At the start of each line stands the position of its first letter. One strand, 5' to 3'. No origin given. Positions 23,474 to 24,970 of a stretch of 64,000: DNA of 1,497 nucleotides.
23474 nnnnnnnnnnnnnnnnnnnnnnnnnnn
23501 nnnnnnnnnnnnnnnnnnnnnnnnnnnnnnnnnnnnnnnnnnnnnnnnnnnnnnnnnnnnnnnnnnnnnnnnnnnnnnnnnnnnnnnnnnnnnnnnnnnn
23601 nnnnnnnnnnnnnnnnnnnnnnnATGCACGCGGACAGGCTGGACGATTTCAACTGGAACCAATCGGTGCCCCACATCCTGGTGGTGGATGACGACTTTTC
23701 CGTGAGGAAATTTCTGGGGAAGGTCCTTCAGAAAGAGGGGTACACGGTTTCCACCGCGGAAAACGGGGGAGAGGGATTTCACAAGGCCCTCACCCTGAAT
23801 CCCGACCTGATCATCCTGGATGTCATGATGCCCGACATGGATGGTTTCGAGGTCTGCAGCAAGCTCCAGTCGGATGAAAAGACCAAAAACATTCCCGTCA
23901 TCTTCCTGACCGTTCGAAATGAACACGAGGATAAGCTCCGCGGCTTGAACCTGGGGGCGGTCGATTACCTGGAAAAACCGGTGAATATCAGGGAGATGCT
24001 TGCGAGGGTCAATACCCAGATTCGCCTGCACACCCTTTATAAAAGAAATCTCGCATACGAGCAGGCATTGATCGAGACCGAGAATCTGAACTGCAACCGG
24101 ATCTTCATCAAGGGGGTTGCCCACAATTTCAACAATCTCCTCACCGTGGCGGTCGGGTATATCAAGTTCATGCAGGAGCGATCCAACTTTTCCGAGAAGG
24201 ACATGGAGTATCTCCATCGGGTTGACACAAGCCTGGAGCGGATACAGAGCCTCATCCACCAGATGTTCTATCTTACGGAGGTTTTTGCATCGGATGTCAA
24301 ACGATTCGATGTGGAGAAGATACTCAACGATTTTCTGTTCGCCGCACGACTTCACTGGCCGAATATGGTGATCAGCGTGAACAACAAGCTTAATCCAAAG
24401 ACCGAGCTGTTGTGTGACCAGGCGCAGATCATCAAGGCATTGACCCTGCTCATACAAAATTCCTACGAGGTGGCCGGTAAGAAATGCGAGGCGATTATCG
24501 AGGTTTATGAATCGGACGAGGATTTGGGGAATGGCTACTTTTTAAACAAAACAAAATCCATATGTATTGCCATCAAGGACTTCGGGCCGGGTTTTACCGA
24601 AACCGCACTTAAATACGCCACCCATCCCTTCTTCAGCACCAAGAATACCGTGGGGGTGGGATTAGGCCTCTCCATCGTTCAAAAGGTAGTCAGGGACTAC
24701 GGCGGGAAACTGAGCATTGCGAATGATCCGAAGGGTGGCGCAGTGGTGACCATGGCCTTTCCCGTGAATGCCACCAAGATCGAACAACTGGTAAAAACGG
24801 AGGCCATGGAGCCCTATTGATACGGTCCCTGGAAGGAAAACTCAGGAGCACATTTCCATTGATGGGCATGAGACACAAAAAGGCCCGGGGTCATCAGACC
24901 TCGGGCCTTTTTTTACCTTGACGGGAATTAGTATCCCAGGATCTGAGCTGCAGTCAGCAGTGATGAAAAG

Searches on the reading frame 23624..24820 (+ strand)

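Call 78: search_protein_families(library=pfam, proteins=[window:23624-24820:+], max_evalue=0.00001)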
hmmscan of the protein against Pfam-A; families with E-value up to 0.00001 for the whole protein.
window:23624-24820:+ (398 aa): 3 families
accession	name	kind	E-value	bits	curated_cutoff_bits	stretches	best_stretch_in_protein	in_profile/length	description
PF00072.30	Response_reg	-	2.3e-31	108.7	30.2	1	18-129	1-110/111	Response regulator receiver domain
PF02518.31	HATPase_c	-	1.1e-12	48.8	26.4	1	265-381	2-109/111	Histidine kinase-, DNA gyrase B-, and HSP90-like ATPase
PF00512.31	HisKA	-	9.9e-09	35.6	26.9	1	160-217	4-60/66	His Kinase A (phospho-acceptor) domain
